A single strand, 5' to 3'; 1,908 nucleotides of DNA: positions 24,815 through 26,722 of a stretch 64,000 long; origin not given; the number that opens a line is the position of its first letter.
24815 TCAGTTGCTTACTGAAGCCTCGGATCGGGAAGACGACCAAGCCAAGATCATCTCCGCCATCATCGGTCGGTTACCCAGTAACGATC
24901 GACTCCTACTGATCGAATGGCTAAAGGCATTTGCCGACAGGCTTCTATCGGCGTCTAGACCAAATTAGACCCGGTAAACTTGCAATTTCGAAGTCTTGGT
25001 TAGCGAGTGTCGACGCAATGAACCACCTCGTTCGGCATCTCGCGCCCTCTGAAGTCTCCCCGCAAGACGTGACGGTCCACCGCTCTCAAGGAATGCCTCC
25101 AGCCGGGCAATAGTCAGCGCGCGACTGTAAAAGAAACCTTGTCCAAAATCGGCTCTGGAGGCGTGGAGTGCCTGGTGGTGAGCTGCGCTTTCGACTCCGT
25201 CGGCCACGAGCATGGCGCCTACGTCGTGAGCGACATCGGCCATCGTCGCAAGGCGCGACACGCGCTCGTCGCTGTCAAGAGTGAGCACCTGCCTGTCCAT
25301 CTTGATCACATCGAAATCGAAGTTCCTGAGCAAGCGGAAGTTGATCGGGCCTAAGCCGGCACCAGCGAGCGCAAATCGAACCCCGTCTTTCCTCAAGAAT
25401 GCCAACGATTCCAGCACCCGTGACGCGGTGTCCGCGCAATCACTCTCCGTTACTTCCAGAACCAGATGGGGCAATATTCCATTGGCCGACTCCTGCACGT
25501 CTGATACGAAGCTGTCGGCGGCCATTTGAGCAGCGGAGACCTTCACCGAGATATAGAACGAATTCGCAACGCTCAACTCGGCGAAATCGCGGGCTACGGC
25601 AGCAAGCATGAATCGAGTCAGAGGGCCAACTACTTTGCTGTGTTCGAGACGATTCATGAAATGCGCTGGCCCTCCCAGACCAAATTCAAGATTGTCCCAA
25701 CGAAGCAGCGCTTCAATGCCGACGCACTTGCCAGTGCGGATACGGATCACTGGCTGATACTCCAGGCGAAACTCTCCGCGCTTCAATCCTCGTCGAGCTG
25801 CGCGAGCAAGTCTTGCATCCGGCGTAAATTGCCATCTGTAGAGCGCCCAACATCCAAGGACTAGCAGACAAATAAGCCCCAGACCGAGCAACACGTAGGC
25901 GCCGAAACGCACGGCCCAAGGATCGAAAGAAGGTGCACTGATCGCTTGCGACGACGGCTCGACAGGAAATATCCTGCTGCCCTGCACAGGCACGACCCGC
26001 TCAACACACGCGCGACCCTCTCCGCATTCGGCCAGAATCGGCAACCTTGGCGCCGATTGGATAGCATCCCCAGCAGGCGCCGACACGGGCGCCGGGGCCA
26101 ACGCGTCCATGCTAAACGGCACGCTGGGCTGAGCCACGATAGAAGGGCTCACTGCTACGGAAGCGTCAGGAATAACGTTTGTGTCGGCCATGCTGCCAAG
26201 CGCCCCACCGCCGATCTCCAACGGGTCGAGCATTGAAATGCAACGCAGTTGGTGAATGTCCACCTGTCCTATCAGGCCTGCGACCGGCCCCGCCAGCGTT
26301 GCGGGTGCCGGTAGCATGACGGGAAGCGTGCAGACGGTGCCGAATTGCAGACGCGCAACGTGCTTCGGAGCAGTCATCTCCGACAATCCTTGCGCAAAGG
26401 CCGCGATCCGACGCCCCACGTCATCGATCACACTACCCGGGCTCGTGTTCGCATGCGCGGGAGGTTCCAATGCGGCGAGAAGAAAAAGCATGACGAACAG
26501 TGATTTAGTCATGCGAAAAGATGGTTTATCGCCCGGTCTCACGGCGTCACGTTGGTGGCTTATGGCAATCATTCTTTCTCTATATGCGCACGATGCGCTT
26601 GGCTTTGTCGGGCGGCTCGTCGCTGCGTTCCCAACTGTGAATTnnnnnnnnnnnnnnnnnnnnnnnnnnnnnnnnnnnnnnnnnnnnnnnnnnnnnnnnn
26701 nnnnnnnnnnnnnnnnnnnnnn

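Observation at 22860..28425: Lower-GC cargo island of host-like signalling genes (MocR regulator, XRE regulator, two EAL c-di-GMP phosphodiesterases) inside the phage gene array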

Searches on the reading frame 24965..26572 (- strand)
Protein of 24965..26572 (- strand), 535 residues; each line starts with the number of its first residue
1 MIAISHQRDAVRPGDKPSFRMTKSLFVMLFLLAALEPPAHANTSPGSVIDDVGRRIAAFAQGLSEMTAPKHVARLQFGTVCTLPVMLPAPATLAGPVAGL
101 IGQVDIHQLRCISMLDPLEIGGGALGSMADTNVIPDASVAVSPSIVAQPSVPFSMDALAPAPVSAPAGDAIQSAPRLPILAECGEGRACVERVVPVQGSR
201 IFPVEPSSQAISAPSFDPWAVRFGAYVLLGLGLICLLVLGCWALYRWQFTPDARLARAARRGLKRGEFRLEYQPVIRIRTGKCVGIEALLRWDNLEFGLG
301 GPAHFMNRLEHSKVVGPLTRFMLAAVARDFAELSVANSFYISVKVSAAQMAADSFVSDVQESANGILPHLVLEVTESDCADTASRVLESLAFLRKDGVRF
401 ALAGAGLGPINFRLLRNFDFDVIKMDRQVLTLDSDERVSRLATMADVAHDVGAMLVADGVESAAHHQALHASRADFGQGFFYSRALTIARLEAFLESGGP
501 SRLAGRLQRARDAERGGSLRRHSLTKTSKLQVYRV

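Call 3: search_protein_families(library=pfam, proteins=[window:24965-26572:-], max_evalue=0.01)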
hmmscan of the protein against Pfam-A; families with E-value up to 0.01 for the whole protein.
window:24965-26572:- (535 aa): 1 family
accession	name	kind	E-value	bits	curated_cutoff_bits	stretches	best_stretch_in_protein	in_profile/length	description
PF00563.25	EAL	-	3.1e-48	164.6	31.3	1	257-484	2-235/236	EAL domain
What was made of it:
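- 24965..26572 (-): Membrane-anchored degenerate EAL protein, 535 aa (probable start M21 at 26512). Order: signal-like N-terminus, a Pro/Ala/Ser-rich periplasmic region of about 190 aa with four invariant Cys, one TM, then a cytoplasmic EAL domain lacking metal ligands. Pfam EAL 3.1e-48 (call 3).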

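Call 8: search_protein_families(library=phrogs, proteins=[window:24965-26572:-], max_evalue=0.001)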
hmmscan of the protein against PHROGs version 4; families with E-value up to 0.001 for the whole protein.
window:24965-26572:- (535 aa): 2 families
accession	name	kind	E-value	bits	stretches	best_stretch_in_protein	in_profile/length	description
phrog_11823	-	unknown function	3.6e-38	132.4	1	255-497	437-686/693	-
phrog_22021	-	unknown function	1.4e-20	73.8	1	255-488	529-769/782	-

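Call 30: search_solved_structures(query=window:24965-26572:-, show_alignments=2, max_evalue=1e-10)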
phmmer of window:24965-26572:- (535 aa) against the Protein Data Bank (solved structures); distinct sequences matched with E-value up to 1e-10: 29.
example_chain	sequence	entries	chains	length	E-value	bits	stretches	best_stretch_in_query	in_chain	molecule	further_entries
3u2e_A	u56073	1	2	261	1.4e-25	93.3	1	259-496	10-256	GGDEF family protein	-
3s83_A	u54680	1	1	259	2.1e-25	92.7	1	260-496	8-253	GGDEF family protein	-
4hjf_A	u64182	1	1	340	2.4e-25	92.5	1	258-497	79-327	GGDEF family protein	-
4rni_A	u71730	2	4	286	1.1e-21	80.4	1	256-487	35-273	Motility regulator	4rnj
2r6o_A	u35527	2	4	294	1.7e-21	79.8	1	257-484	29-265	Putative diguanylate cyclase/phosphodiesterase (GGDEF & EAL domains) | PUTATIVE DIGUANYLATE CYCLASE/PHOSPHODIESTERASE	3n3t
4rnf_A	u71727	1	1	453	2.8e-21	79.1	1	256-487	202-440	Motility regulator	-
4rnh_A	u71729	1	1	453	3.9e-21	78.6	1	256-487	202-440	Motility regulator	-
4y8e_A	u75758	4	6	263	5.7e-20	74.8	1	258-491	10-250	PA3825 EAL | PA3825-EAL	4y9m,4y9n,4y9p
4y9o_A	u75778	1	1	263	6.2e-20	74.7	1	258-491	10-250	PA3825-EAL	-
5mkg_A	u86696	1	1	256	7e-20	74.5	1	258-491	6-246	Diguanylate phosphodiesterase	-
5mf5_A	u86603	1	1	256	7.4e-20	74.4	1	258-491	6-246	Diguanylate phosphodiesterase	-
5mfu_A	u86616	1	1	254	7.5e-20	74.4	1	258-491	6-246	cyclic-guanylate-specific phosphodiesterase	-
5mkg_B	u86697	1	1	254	8e-20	74.3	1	259-491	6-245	Diguanylate phosphodiesterase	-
8arv_A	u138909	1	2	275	1.8e-19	73.2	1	255-496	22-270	Bifunctional diguanylate cyclase/phosphodiesterase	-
6hq4_A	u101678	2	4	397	5.3e-19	71.6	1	261-491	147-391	EAL Enzyme Bd1971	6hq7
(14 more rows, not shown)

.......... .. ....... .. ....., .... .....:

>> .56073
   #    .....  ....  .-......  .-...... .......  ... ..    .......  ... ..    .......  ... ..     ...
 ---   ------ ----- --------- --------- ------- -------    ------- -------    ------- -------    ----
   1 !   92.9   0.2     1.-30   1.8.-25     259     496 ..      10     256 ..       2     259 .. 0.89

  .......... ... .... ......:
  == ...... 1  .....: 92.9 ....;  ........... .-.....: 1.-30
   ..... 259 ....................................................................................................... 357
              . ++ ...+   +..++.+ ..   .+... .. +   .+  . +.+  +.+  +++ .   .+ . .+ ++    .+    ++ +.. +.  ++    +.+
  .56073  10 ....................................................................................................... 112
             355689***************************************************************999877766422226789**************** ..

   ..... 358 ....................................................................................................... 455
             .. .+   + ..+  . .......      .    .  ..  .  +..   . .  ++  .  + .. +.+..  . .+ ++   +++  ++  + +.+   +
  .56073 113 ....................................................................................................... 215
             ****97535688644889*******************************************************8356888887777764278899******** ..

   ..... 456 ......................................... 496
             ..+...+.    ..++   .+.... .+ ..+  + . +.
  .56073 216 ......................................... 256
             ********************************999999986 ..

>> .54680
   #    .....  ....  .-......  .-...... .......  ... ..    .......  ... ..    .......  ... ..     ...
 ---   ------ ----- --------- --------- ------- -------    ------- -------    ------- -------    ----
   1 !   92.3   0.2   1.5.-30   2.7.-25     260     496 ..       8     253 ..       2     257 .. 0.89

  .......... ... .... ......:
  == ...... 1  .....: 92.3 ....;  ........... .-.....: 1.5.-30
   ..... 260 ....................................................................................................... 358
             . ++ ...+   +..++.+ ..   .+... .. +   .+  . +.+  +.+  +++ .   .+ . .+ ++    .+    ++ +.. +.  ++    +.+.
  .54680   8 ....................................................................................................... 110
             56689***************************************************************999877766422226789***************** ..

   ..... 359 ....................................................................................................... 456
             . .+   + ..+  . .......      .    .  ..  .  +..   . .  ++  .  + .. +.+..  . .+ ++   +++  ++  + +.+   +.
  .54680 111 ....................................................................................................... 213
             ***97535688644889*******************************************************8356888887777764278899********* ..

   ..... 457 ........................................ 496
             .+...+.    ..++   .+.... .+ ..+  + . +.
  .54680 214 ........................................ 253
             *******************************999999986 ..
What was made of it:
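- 24965..26572 (-): Against an active EAL (3u2e): N to K, DD to AG, EGVE to DGVE (call 30).
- On Catalytically competent EAL c-di-GMP phosphodiesterase: N to K, DD to AG, EGVE to DGVE against 3u2e (call 30).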

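Call 57: search_protein_families(library=ncbifam, proteins=[window:24965-26572:-], max_evalue=0.01)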
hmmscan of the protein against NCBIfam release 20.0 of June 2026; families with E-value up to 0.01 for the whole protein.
window:24965-26572:- (535 aa): 13 families
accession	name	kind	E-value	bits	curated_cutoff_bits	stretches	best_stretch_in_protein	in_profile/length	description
NF007839.0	PRK10551.1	equivalog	4.9e-34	117.8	461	1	227-496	239-511/518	cyclic di-GMP phosphodiesterase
NF052458.1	PhdiestGepA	equivalog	1e-29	103.4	1200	1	258-488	595-834/840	phosphodiesterase GepA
NF045675.1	PhdiestaseDibA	equivalog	6.6e-29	100.7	980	1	241-492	360-622/623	phosphodiesterase DibA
NF007474.0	PRK10060.1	equivalog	6.1e-27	94.1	782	1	258-496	412-655/663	cyclic di-GMP phosphodiesterase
NF008467.0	PRK11359.1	equivalog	3.2e-25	88.3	857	1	255-498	545-795/800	oxygen-sensing cyclic-di-GMP phosphodiesterase DosP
NF053781.1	cdiGMPphdstlr2612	equivalog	3.3e-25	87.9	1600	1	254-496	1015-1266/1268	Tlr1612 family c-di-GMP phosphodiesterase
NF008807.1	PRK11829.1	equivalog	1.4e-23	82.9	733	1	262-493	423-660/670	biofilm formation regulator HmsP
NF052596.1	RR_EAL_PvrR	equivalog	2.4e-17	62.7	580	1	259-501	147-395/398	response regulator cyclic di-GMP phosphodiesterase PvrR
NF052265.1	EAL_dom_RimA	equivalog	1.3e-09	37.7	430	1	267-486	16-234/248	S6 modification regulatory phosphodiesterase RimA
NF007298.0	PRK09776.1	equivalog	7.9e-09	33.9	1135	1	289-489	895-1100/1111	diguanylate cyclase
NF008617.0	PRK11596.1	equivalog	2.6e-08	33.5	190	1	331-493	92-250/255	cyclic-guanylate-specific phosphodiesterase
NF051476.1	CDiGphdiTpdA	equivalog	4.6e-06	25.7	1000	1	340-483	423-568/570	cyclic di-GMP phosphodiesterase TpdA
NF008281.1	PRK11059.1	equivalog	6.4e-06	24.7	663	1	332-485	470-629/633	RNase E specificity factor CsrD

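Call 58: search_protein_families(library=padloc, proteins=[window:24965-26572:-], max_evalue=0.01)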
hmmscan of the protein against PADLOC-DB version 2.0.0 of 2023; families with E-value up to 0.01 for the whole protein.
window:24965-26572:- (535 aa): 0 families

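Call 63: find_related_loci(query=A3, collection=genome_contigs, flank=10000)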
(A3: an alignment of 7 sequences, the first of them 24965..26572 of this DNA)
Query A3 (535 aa) in genome_contigs; peptide patterns used: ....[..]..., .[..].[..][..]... (x = any residue, [..] = any of these).
128 stretches matched a pattern; 6 encode a relative of the query (tblastn E <= 1e-3); 6 distinct loci.
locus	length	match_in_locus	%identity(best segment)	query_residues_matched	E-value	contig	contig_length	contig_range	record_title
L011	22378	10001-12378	84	1-535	0e+0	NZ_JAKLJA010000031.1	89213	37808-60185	Paraburkholderia tagetis strain RG36 contig31, whole genome shotgun sequence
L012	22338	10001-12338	74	1-531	0e+0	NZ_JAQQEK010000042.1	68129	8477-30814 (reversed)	Paraburkholderia sediminicola strain RL18-017-BIF-B 42, whole genome shotgun sequence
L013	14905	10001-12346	72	1-530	0e+0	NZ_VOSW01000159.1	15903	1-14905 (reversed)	Paraburkholderia madseniana strain RP11 NODE_159_length_15903_cov_8.420956, whole genome shotgun sequence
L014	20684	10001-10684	29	262-484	4e-23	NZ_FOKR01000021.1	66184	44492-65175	Butyrivibrio sp. YAB3001, whole genome shotgun sequence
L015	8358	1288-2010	29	261-494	4e-22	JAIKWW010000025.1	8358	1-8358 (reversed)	MAG: Clostridia bacterium isolate RUI439 k141_7236866_flag=1_multi=7.7895_len=8358, whole genome shotgun sequence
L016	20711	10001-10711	23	254-485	4e-12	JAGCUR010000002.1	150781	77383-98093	MAG: Bacilli bacterium isolate RGIG10139 Yak_Rumen-4__c198022, whole genome shotgun sequence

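Call 76: list_cluster_members(proteins=[P0121, P0001, window:24965-26572:-, window:22926-24332:-, window:58711-62115:-])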
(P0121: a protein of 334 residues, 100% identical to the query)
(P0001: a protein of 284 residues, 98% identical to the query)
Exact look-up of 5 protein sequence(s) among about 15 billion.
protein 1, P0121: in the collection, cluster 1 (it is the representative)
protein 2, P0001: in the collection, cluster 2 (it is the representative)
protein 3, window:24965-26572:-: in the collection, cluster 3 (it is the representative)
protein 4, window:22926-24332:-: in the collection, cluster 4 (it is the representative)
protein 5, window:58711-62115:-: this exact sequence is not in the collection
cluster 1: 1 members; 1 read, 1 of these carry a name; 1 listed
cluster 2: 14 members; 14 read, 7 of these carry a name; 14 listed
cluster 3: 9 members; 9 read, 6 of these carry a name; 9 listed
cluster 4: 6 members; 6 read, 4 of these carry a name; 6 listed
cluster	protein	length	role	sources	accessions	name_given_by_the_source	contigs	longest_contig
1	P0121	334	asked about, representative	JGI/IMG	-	hypothetical protein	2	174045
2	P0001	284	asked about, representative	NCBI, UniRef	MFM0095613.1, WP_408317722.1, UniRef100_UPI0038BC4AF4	EAL domain-containing protein [Paraburkholderia nemoris] | EAL domain-containing protein n=1 Tax=Paraburkholderia nemoris TaxID=2793076 ...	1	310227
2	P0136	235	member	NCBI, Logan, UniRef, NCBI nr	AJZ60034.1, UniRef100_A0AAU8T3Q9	EAL domain protein [Paraburkholderia fungorum] | EAL domain protein n=2 Tax=Paraburkholderia fungorum TaxID=134537 RepID=A0AAU8T3Q9_9BURK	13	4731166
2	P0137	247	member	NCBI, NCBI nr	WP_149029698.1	EAL domain-containing protein [Paraburkholderia fungorum]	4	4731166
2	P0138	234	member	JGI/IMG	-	EAL domain-containing protein (putative c-di-GMP-specific phosphodiesterase class I)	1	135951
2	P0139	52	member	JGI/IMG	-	EAL domain-containing protein (putative c-di-GMP-specific phosphodiesterase class I)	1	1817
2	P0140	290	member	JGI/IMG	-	EAL domain-containing protein (putative c-di-GMP-specific phosphodiesterase class I)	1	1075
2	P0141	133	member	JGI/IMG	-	EAL domain-containing protein (putative c-di-GMP-specific phosphodiesterase class I)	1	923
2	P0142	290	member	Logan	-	-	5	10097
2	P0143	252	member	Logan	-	-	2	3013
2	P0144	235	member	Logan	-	-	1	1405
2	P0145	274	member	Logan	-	-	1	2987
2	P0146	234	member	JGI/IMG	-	-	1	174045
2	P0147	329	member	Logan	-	-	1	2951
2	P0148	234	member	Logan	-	-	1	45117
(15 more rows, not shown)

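Call 91: find_related_loci(query=A3, collection=viral_contigs, flank=10000)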
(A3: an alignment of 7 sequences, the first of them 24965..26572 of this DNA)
Query A3 (535 aa) in viral_contigs; peptide patterns used: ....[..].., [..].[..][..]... (x = any residue, [..] = any of these).
137 stretches matched a pattern, but none encodes a relative of the query by tblastn (E <= 1e-3).

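Call 93: find_related_loci(query=A3, collection=metagenome_contigs, flank=10000)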
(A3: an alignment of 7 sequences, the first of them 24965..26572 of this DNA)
Query A3 (535 aa) in metagenome_contigs; peptide patterns used: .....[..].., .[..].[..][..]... (x = any residue, [..] = any of these).
219 stretches matched a pattern; 4 encode a relative of the query (tblastn E <= 1e-3); 4 distinct loci.
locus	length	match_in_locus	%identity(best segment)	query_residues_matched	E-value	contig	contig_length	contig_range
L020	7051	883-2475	74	1-531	0e+0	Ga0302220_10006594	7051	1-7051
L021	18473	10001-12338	74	1-531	0e+0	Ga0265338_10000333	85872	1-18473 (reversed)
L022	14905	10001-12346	72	1-530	0e+0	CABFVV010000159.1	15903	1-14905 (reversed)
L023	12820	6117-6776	23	272-485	8e-12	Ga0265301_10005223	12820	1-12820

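Call 97: find_homologous_proteins(query=window:24965-26572:-, max_evalue=1e-20)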
Query window:24965-26572:- (535 aa): 94 proteins with E <= 1e-20 among 8000 candidates.
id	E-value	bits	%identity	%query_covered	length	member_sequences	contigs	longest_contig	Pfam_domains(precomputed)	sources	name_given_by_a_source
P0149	0.0e+0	1180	100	100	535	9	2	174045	PF00563.26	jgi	jgi:EAL domain-containing protein (putative c-di-GMP-specific phosphodiesterase class I)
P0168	0.0e+0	1033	89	100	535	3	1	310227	PF00563.26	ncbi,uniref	ncbi:EAL domain-containing protein [Paraburkholderia nemoris]|uniref:EAL domain-containing protein n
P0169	1.2e-280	950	83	99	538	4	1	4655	PF00563.26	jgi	jgi:EAL domain-containing protein (putative c-di-GMP-specific phosphodiesterase class I)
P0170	8.6e-266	901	87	90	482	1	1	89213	PF00563.26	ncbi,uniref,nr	ncbi:EAL domain-containing protein [Paraburkholderia tagetis]|uniref:EAL domain-containing protein n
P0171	6.4e-257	871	76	99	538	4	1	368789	PF00563.26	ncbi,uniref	ncbi:EAL domain-containing protein [Paraburkholderia dipogonis]|uniref:EAL domain-containing protein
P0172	8.7e-241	818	74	99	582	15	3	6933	PF00563.26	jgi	-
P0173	6.4e-236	802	77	92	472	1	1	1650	PF00563.26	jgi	jgi:EAL domain-containing protein (putative c-di-GMP-specific phosphodiesterase class I)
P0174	2.6e-228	777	74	94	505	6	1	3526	PF00563.26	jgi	jgi:EAL domain-containing protein (putative c-di-GMP-specific phosphodiesterase class I)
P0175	2.0e-209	715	66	96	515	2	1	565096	PF00563.26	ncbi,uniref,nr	ncbi:EAL domain-containing protein (putative c-di-GMP-specific phosphodiesterase class I) [Paraburkh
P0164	1.3e-186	639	61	94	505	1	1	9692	PF00563.26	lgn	-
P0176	5.4e-100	354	41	86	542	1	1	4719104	PF00563.26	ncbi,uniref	ncbi:EAL domain-containing protein [Paraburkholderia sp. RL17-337-BIB-A]|uniref:EAL domain-containin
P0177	8.5e-97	343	41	86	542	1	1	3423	PF00563.26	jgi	jgi:c-di-GMP phosphodiesterase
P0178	8.5e-97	343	41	87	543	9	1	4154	PF00563.26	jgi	jgi:EAL domain-containing protein (putative c-di-GMP-specific phosphodiesterase class I)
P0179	4.5e-96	341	41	88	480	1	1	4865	PF00563.26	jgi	jgi:c-di-GMP phosphodiesterase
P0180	1.5e-95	339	40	91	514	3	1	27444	PF00563.26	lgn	-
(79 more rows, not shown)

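Call 106: search_dna_similar(query=window:24965-26572:-, collection=plasmids, mode=protein, max_rows=12, max_evalue=1e-30)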
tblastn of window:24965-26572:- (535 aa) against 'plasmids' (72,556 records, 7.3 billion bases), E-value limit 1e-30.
Records with a match: 8; places in all: 9; records where one place covers at least 80% of the query: 2.
Best place of each record, by identity: <60% 8.
By first word of the organism name: Paraburkholderia 4; Burkholderia 3; Cupriavidus 1.
By predicted mobility (MOB-suite, as given by PLSDB): non-mobilizable 5; mobilizable 2; conjugative 1.
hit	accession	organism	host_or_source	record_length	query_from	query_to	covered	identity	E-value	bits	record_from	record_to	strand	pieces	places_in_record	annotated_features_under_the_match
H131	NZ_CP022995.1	Paraburkholderia aromaticivorans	-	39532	76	526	84%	37.4%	3e-66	240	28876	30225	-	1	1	EAL domain-containing protein (x2)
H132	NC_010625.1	Paraburkholderia phymatum STM815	-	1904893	61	497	82%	35.5%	1e-64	236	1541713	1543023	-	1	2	record has no annotation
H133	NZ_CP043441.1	Cupriavidus campinensis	cell culture,soil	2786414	262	500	45%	38.5%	6e-47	183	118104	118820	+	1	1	none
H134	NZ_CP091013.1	Burkholderia cenocepacia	-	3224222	243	492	47%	35.8%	2e-33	143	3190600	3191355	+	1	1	none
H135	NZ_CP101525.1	Burkholderia arboris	mixed culture,soil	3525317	243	492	47%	34.5%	1e-34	146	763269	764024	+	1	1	none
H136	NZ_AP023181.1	Paraburkholderia sp. PGU19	Physopelta gutta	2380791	243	501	48%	31.8%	8e-31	135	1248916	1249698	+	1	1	none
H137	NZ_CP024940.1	Paraburkholderia hospita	soil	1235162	243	493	47%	32.4%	1e-31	137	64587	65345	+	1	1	record has no annotation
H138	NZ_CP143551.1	Burkholderia multivorans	Homo sapiens,bronchoalveolar lavage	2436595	262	484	42%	35.1%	2e-31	136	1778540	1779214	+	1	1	none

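Call 107: get_annotated_region(hit=H131, flank=5000)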
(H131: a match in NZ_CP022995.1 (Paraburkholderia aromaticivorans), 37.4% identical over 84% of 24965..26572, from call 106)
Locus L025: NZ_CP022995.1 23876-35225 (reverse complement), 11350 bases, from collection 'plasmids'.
description: Paraburkholderia aromaticivorans strain BN5 plasmid pBN5, complete sequence
organism: Paraburkholderia aromaticivorans (NCBI taxid 2026199)
taxonomy: Bacteria; Pseudomonadota; Betaproteobacteria; Burkholderiales; Burkholderiaceae; Paraburkholderia; Paraburkholderia aromaticivorans
host: -; source: -; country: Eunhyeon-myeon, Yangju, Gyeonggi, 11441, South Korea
typing (MOB-suite, as given by PLSDB): non-mobilizable
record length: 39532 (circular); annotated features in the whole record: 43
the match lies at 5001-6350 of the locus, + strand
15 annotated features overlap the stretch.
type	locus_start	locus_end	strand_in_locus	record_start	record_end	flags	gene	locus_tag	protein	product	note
CDS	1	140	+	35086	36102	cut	-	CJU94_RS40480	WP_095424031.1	ATPase, T2SS/T4P/T4SS family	-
CDS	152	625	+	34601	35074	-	-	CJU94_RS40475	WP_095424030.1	hypothetical protein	-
CDS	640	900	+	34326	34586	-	-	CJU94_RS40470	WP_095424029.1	DUF2274 domain-containing protein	-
CDS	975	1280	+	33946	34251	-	-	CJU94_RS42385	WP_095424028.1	H-NS histone family protein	-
CDS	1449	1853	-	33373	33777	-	-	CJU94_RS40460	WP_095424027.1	very short patch repair endonuclease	-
CDS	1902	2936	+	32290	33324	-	-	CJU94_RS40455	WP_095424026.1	NotI family restriction endonuclease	-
CDS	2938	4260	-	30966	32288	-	-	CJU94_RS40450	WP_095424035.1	DNA cytosine methyltransferase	GO:0006304 - DNA modification [Evidence IEA]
CDS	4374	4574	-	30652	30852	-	-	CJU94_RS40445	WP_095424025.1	plasmid-related protein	-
CDS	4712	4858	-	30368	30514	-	-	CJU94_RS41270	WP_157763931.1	hypothetical protein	-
CDS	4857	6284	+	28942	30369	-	-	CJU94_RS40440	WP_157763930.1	EAL domain-containing protein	-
CDS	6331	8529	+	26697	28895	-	-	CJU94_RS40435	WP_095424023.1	EAL domain-containing protein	-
CDS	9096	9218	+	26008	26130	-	-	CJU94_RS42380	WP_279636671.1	hypothetical protein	-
CDS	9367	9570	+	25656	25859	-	-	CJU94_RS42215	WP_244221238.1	hypothetical protein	-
CDS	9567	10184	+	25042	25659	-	-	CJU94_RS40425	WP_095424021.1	recombinase family protein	GO:0006310 - DNA recombination [Evidence IEA]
CDS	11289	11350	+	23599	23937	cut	-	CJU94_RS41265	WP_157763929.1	hypothetical protein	-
